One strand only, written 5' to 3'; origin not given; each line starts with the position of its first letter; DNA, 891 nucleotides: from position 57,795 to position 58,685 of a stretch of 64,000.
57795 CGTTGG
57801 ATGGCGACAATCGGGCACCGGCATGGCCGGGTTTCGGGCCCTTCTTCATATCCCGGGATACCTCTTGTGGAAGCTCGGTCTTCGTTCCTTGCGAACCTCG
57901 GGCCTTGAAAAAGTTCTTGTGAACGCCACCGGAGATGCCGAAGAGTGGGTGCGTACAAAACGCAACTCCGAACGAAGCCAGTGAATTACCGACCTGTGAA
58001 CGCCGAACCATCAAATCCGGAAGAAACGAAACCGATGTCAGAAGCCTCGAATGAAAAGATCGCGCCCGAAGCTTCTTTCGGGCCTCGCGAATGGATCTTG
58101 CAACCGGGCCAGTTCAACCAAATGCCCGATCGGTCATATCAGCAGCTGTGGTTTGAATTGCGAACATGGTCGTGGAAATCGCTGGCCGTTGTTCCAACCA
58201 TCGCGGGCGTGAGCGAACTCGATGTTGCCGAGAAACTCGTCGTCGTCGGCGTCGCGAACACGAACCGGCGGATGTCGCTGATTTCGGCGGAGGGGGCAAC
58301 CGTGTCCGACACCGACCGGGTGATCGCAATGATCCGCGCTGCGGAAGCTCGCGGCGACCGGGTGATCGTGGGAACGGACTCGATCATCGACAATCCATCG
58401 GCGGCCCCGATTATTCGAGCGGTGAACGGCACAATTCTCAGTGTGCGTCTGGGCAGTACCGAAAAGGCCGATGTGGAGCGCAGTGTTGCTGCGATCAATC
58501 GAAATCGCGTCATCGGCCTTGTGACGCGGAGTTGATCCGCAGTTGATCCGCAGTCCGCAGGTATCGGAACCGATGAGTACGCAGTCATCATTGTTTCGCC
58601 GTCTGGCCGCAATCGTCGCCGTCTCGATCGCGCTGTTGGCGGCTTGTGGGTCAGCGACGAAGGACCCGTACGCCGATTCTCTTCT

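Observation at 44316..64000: About 20 kb accessory exopolysaccharide locus with an unusual mix of pathway types, next to dnaE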

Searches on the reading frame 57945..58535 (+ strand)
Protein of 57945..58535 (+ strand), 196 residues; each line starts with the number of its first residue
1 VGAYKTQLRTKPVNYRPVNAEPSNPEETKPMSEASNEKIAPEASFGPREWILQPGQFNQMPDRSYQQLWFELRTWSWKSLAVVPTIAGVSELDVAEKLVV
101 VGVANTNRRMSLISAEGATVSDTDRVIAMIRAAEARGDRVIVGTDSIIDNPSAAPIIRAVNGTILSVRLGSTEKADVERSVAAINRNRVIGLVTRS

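Call 5: search_protein_families(library=pfam, proteins=[window:57945-58535:+], max_evalue=0.01)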
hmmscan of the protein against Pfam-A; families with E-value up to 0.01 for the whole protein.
window:57945-58535:+ (196 aa): 0 families

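Call 7: search_protein_families(library=ncbifam, proteins=[window:57945-58535:+], max_evalue=0.01)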
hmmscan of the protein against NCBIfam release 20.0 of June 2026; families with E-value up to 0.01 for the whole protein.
window:57945-58535:+ (196 aa): 1 family
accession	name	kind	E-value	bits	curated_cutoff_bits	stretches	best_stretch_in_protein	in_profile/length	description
TIGR03018.1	pepcterm_TyrKin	hypoth_equivalog_domain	0.0019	17.6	230.65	1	133-193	143-205/207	XrtA-associated tyrosine autokinase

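Call 27: find_homologous_proteins(query=window:57945-58535:+, max_evalue=0.001)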
Query window:57945-58535:+ (196 aa): 83 proteins with E <= 0.001 among 413 candidates.
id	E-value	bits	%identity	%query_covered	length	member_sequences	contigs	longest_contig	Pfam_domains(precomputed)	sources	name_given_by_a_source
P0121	1.6e-96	339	84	100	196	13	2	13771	-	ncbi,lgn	-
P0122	9.0e-90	318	85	91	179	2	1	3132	-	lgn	-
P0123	1.0e-87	311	93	77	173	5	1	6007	-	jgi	jgi:hypothetical protein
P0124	8.3e-80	285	82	84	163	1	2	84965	-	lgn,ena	-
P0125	1.7e-79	284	84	79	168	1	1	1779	-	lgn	-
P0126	5.6e-78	279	83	77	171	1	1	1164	-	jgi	jgi:hypothetical protein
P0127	1.9e-77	277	78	85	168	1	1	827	-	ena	-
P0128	5.2e-77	276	83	78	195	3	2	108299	-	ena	-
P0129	1.8e-74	268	81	77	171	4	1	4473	-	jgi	jgi:hypothetical protein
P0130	1.2e-73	265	80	76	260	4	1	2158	-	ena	-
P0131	2.2e-73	264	81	76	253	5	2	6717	-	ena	-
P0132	9.4e-73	262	74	81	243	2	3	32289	-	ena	-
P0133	1.0e-72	262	68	94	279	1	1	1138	-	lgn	-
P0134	1.4e-72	262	80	77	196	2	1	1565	-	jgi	jgi:hypothetical protein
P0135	2.4e-72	261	80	76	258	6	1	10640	-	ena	-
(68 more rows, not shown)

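Call 28: search_protein_families(library=pfam, proteins=[window:57945-58535:+], max_evalue=5)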
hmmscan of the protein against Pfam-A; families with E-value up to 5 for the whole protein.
window:57945-58535:+ (196 aa): 1 family
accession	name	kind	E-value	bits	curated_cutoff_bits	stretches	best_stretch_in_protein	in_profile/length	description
PF24076.1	DUF7368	-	0.082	13.2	27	1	45-133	69-159/163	Family of unknown function (DUF7368)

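Call 37: predict_structure(alignment_id=A3)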
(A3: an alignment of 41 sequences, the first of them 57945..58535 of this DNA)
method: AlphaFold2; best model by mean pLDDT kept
length: 196 residues; sequences in the alignment: 41
mean_pLDDT: 84.5   pTM: 0.72
mean pLDDT of the five models: 84.5, 82.1, 72.7, 70.0, 56.7
residues with pLDDT >= 90: 140; 70-90: 11; 50-70: 25; < 50: 20
segments of 3 or more residues with pLDDT < 50: 30-43
pLDDT, mean of each block of 10 residues (from residue 1): 57 63 52 42 72 92 93 92 94 95 93 95 96 97 95 95 95 94 93 88
secondary structure, 60 per line:
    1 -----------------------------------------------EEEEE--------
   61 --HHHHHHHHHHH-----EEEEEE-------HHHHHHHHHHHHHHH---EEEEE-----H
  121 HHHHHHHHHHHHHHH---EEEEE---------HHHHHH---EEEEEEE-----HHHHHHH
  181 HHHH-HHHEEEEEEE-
elements in order: E48-52 H63-73 E79-84 H92-106 E110-114 H120-135 E139-143 H153-158 E162-168 H174-184 E189-195

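Call 39: fold_search(model_id=the predicted structure, library=pdb)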
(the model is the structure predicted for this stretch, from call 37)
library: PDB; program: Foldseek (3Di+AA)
matches with E <= 10: 1224; with E <= 0.001: 16
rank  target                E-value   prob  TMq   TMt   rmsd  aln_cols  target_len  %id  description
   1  3la6_I                5.7e-05  1.00  0.51  0.39   4.4       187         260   16  Octameric kinase domain of the E. coli tyrosine kinase Wzc with bound ADP (released 2010-08-25)
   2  3la6_B                6.9e-05  1.00  0.50  0.39   5.3       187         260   14  Octameric kinase domain of the E. coli tyrosine kinase Wzc with bound ADP (released 2010-08-25)
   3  3la6_A                1.4e-04  1.00  0.51  0.40   4.4       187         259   15  Octameric kinase domain of the E. coli tyrosine kinase Wzc with bound ADP (released 2010-08-25)
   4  3la6_J                1.6e-04  1.00  0.53  0.41   4.2       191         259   15  Octameric kinase domain of the E. coli tyrosine kinase Wzc with bound ADP (released 2010-08-25)
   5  3la6_P                1.8e-04  1.00  0.51  0.40   4.4       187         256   16  Octameric kinase domain of the E. coli tyrosine kinase Wzc with bound ADP (released 2010-08-25)
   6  3la6_E                1.9e-04  1.00  0.52  0.41   4.1       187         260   16  Octameric kinase domain of the E. coli tyrosine kinase Wzc with bound ADP (released 2010-08-25)
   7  3la6_L                2.6e-04  1.00  0.51  0.40   4.4       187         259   16  Octameric kinase domain of the E. coli tyrosine kinase Wzc with bound ADP (released 2010-08-25)
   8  3la6_O                2.6e-04  1.00  0.51  0.40   4.5       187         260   16  Octameric kinase domain of the E. coli tyrosine kinase Wzc with bound ADP (released 2010-08-25)
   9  3la6_G                2.8e-04  1.00  0.51  0.40   4.4       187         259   16  Octameric kinase domain of the E. coli tyrosine kinase Wzc with bound ADP (released 2010-08-25)
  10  3la6_M                3.4e-04  1.00  0.51  0.40   4.4       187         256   15  Octameric kinase domain of the E. coli tyrosine kinase Wzc with bound ADP (released 2010-08-25)
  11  3la6_F                3.4e-04  1.00  0.51  0.40   4.4       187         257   15  Octameric kinase domain of the E. coli tyrosine kinase Wzc with bound ADP (released 2010-08-25)
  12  9r62_I                3.6e-04  1.00  0.51  0.18   4.3       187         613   16  CPS co-polymerase Wzc_C1 (released 2026-03-04)
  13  3la6_C                3.8e-04  1.00  0.50  0.39   5.2       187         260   15  Octameric kinase domain of the E. coli tyrosine kinase Wzc with bound ADP (released 2010-08-25)
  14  9r62_K                4.3e-04  1.00  0.50  0.16   5.1       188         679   14  CPS co-polymerase Wzc_C1 (released 2026-03-04)
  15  9r68_I                7.2e-04  1.00  0.50  0.16   4.9       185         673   16  CPS secretion pathway Wza-Wzc_C1 (Conf 2) (released 2026-03-04)
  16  6z0p_B                7.2e-04  0.99  0.34  0.29   9.1       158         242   15  BceF Tyrosine Kinase Domain (released 2021-04-14)
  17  3la6_D                1.0e-03  1.00  0.51  0.40   4.4       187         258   15  Octameric kinase domain of the E. coli tyrosine kinase Wzc with bound ADP (released 2010-08-25)
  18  3cio_D                1.6e-03  1.00  0.40  0.32   8.7       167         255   16  The kinase domain of Escherichia coli tyrosine kinase ETK (released 2008-06-03)
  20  6z0p_A                5.1e-03  1.00  0.48  0.40   4.7       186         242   11  BceF Tyrosine Kinase Domain (released 2021-04-14)
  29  6u1q_B                1.1e-02  0.91  0.35  0.34   9.3       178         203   12  Crystal Structure of VpsO (VC0937) Kinase domain (released 2020-08-19)
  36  3cio_A                1.5e-02  0.96  0.38  0.30   9.5       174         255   15  The kinase domain of Escherichia coli tyrosine kinase ETK (released 2008-06-03)
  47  6u1q_A                1.9e-02  0.94  0.40  0.38   8.6       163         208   11  Crystal Structure of VpsO (VC0937) Kinase domain (released 2020-08-19)
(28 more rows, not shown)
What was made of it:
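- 57945..58535 (+): g13: stand-alone bacterial tyrosine pseudokinase, EcpK homologue and predicted partner of g11. Possible starts are 57945, 57981 and 58035. Foldseek top hits are the Wzc kinase domain 3la6 (E 6e-5), then BceF, Etk and VpsO (calls 37, 39).
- On M. xanthus-type Eps pathway: g13: Wzc-kinase fold (call 39).
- On Bacterial tyrosine kinase (BY-kinase; Wzc/CapB/Etk): Foldseek: 3la6, 6z0p, 3cio and 6u1q, prob 0.9-1.0, TM about 0.5 (call 39).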

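Call 59: search_protein_representatives(alignment_id=A3)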
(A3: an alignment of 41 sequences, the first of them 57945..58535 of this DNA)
Query: 41 sequences, 191 profile positions. Proteins with E-value up to 0.001 (for the whole library): 673; up to 1e-10: 262; up to 1e-30: 9. The best 150 are listed.
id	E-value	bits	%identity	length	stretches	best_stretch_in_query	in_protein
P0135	8.1e-87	306.3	-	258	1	20-190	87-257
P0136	1.1e-84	299.4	-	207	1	37-190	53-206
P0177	1.5e-83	295.6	-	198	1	22-190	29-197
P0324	2.3e-76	272.2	-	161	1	32-190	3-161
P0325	2.0e-71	256.1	-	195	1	29-189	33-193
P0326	1.1e-62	227.6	-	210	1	25-177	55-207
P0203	2.3e-43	164.6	-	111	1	31-120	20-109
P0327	4.8e-42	160.3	-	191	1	35-189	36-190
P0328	8.0e-31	123.7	-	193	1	39-189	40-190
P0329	2.1e-28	115.7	-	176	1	54-188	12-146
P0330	1.4e-25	106.5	-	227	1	53-189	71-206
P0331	3.1e-24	102.2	-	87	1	119-190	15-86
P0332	7.7e-24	100.9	-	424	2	57-188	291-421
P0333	1.3e-23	100.1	-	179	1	49-188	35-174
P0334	3.1e-23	98.9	-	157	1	56-189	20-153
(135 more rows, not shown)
